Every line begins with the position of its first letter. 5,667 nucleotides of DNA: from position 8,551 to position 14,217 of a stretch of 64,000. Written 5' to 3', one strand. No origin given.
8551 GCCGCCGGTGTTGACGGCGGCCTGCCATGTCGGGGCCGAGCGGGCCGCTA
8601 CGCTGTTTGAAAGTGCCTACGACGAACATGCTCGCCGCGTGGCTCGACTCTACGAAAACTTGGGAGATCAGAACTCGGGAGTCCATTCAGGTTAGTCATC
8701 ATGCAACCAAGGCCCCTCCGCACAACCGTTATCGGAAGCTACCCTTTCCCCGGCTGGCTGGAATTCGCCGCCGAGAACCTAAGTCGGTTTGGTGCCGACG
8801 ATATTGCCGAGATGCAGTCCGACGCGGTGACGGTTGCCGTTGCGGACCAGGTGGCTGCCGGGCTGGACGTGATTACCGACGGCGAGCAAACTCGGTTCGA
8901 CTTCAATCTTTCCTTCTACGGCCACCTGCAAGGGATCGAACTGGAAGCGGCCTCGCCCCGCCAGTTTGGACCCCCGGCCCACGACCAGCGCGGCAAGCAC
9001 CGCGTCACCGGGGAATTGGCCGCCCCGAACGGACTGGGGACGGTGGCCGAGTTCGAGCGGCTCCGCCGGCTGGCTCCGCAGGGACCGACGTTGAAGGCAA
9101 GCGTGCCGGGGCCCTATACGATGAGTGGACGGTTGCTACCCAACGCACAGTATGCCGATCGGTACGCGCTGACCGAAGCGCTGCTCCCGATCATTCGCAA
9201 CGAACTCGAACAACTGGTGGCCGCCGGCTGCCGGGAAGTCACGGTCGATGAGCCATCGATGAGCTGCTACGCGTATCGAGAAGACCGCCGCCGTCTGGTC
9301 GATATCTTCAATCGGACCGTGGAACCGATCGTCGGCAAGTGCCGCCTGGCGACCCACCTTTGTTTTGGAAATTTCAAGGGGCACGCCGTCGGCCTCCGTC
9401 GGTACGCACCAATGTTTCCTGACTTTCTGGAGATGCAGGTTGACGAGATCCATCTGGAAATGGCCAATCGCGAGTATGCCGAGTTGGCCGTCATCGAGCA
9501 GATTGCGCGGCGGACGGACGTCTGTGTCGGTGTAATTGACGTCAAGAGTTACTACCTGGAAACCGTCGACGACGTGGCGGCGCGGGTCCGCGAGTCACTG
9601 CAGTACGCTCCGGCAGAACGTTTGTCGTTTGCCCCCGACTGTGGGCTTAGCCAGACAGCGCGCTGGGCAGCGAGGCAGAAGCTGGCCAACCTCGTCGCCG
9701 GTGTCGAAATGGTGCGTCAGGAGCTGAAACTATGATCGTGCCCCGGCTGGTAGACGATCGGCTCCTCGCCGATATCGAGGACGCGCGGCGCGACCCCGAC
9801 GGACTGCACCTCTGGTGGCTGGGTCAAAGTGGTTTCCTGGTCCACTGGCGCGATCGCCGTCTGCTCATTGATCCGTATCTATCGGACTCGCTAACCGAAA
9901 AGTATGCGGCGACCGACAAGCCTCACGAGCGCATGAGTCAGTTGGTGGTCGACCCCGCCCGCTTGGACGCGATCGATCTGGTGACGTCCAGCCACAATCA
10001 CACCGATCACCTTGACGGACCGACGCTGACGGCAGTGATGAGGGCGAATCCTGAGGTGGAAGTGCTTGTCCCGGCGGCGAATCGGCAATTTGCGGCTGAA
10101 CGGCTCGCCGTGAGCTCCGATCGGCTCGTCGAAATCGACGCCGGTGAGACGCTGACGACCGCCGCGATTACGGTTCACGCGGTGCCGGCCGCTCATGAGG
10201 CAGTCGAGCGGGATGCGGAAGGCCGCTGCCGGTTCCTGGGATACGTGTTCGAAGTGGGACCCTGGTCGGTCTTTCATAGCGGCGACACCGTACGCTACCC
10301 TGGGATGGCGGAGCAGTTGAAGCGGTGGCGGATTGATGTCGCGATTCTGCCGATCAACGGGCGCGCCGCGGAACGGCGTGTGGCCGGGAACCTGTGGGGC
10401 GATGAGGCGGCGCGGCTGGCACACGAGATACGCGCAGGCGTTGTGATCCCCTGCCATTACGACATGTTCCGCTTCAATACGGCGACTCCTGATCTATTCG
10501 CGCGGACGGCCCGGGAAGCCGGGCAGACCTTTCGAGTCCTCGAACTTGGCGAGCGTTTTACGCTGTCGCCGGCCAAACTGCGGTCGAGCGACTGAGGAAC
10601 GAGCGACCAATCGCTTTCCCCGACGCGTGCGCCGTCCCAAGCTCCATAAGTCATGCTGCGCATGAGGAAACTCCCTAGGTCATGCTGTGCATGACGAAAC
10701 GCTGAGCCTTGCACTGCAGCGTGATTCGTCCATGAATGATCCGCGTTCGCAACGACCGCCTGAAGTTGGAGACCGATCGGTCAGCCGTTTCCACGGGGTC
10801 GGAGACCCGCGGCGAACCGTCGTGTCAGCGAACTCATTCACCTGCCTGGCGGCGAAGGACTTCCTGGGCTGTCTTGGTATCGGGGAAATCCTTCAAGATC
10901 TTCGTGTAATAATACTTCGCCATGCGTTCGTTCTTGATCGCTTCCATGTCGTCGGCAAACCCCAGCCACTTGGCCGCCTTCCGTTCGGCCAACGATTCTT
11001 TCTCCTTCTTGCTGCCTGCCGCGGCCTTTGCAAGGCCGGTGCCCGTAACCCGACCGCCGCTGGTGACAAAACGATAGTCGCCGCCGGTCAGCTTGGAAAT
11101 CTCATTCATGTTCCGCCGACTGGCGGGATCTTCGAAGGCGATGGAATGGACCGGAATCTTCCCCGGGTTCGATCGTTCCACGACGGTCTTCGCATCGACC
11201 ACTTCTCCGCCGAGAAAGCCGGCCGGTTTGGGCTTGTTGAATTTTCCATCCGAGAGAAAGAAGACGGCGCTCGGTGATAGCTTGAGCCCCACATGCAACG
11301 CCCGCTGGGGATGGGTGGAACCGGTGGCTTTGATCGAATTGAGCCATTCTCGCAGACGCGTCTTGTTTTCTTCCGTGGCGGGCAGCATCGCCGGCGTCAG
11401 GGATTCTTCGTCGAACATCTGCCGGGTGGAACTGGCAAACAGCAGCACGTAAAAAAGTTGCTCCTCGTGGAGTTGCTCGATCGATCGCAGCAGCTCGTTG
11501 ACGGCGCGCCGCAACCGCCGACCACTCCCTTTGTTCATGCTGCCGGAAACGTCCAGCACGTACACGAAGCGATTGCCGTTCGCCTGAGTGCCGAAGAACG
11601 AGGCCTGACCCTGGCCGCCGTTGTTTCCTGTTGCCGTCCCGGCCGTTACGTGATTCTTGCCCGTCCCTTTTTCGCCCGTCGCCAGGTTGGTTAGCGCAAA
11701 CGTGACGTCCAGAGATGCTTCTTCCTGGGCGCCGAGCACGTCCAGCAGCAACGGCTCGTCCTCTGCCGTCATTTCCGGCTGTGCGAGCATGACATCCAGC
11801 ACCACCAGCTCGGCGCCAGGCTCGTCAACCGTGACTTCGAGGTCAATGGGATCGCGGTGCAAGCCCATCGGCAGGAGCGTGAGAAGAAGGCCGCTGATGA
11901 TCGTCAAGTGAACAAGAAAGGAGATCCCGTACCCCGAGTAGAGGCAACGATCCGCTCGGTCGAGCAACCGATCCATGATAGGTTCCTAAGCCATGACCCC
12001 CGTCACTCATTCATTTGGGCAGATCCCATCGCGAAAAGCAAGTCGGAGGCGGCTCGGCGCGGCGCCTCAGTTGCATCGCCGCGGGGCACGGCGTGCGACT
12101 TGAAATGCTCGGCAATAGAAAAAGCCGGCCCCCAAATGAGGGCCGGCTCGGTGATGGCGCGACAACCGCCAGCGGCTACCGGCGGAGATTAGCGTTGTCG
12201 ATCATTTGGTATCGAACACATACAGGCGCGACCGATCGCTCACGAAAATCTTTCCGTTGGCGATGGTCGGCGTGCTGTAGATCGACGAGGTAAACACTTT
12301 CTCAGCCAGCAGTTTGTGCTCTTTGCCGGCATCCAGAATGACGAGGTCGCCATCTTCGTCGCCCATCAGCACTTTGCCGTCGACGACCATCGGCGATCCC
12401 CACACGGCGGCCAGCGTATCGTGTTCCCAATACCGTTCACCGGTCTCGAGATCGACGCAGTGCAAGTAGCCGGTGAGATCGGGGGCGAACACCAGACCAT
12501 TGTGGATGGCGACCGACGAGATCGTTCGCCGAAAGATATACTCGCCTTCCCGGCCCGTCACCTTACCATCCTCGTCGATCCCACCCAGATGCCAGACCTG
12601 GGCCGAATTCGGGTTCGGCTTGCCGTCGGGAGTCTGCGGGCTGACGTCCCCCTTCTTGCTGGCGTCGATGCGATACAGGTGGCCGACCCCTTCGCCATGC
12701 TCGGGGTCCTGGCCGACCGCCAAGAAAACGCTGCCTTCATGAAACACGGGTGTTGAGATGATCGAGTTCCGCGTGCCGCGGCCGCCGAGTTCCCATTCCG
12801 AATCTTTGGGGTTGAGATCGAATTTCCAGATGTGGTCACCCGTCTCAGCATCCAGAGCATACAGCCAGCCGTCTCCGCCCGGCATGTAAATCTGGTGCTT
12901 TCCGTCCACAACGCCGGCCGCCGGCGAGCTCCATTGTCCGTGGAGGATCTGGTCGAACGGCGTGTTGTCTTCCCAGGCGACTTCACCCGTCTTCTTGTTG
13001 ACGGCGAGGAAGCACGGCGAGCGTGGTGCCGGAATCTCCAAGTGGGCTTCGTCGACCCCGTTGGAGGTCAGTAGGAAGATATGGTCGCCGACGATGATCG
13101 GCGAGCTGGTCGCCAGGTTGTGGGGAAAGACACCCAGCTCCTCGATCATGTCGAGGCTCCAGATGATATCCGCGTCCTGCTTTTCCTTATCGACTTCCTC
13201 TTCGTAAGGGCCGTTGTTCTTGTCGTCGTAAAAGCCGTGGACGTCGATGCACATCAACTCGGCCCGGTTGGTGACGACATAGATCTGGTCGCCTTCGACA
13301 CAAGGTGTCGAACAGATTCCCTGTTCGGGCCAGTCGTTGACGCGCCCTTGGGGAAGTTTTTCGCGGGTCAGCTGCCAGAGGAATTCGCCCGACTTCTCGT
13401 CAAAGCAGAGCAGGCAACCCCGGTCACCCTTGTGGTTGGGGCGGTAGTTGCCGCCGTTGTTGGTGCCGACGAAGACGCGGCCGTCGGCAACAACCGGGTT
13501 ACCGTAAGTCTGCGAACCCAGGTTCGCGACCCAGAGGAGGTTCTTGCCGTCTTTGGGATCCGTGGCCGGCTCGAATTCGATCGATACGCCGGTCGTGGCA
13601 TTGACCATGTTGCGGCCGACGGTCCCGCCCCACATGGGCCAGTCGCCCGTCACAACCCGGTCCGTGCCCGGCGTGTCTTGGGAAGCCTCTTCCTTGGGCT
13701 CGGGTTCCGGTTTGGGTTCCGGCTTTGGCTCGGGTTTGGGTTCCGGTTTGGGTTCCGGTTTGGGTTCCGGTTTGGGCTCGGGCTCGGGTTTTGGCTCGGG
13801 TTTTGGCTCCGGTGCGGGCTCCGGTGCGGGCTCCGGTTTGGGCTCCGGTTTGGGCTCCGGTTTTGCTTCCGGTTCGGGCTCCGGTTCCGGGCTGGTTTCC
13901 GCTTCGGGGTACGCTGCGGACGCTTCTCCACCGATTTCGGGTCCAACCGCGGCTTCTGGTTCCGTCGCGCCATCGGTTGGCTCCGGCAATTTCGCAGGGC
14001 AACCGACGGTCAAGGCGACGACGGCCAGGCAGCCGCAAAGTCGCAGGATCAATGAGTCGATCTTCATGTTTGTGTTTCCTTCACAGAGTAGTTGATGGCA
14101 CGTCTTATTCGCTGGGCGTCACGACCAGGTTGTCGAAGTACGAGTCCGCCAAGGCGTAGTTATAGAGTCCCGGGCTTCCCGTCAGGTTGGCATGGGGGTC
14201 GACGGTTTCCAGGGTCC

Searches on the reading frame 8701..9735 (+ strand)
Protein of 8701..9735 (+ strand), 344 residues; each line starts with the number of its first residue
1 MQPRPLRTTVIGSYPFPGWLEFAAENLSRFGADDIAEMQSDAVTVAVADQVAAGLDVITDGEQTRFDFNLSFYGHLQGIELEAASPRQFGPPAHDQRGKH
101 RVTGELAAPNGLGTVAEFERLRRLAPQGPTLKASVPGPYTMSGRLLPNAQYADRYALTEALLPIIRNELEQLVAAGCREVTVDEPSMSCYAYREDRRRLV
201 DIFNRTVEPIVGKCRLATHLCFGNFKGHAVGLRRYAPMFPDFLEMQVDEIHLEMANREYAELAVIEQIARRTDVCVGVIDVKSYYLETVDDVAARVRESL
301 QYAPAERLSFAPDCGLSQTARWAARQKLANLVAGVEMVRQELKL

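Call 14: search_protein_families(library=pfam, proteins=[window:8701-9735:+], max_evalue=0.001)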
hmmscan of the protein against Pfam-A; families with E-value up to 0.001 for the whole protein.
window:8701-9735:+ (344 aa): 2 families
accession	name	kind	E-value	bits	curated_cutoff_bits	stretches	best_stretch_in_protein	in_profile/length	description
PF01717.24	Meth_synt_2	-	1.5e-26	94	21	1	7-333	2-320/324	Cobalamin-independent synthase, Catalytic domain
PF08267.18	Meth_synt_1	-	1.8e-07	31.4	27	1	118-297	137-306/313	Cobalamin-independent synthase, N-terminal domain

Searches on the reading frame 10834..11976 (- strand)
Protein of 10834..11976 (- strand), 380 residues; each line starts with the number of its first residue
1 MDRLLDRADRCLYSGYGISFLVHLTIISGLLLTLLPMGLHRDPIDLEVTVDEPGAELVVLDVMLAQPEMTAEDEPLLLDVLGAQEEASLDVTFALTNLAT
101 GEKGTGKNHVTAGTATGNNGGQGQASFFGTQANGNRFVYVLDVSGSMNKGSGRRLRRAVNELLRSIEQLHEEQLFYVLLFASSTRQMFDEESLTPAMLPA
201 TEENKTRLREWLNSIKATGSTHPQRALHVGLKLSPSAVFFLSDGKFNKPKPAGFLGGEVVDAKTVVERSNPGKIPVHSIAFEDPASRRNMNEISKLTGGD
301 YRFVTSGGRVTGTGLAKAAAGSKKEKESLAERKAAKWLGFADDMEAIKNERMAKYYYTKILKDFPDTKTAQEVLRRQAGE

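Call 14: search_protein_families(library=pfam, proteins=[window:10834-11976:-], max_evalue=0.001)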
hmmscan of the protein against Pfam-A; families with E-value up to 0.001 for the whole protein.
window:10834-11976:- (380 aa): 3 families
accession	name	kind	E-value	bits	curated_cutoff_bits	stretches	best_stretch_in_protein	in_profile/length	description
PF13768.12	VWA_3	-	1e-08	35.8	27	1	137-303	3-155/155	von Willebrand factor type A domain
PF13519.12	VWA_2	-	3.5e-06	28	27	1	138-244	2-106/107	von Willebrand factor type A domain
PF00092.34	VWA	-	0.00035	21.3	23.8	0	138-298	3-155/174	von Willebrand factor type A domain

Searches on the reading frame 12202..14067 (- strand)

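Call 14: search_protein_families(library=pfam, proteins=[window:12202-14067:-], max_evalue=0.001)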
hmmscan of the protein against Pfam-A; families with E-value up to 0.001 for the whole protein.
window:12202-14067:- (621 aa): 4 families
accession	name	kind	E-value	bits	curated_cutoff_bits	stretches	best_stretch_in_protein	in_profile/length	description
PF13360.13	PQQ_2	-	2.2e-26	93.4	27.6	3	323-453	69-178/233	Outer membrane protein assembly factor BamB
PF13570.13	Beta-prop_ACSF4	-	1.2e-19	71.4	133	1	517-619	179-288/329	Beta-alanine-activating enzyme, beta-propeller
PF01011.28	PQQ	-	4.7e-09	35.9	26.7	0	391-424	58-91/595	Glucose/ethanol/alcohol dehydrogenase, beta-propeller domain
PF05887.16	Trypan_PARP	-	0.00038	20.9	100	0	74-126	59-111/134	Procyclic acidic repetitive protein (PARP)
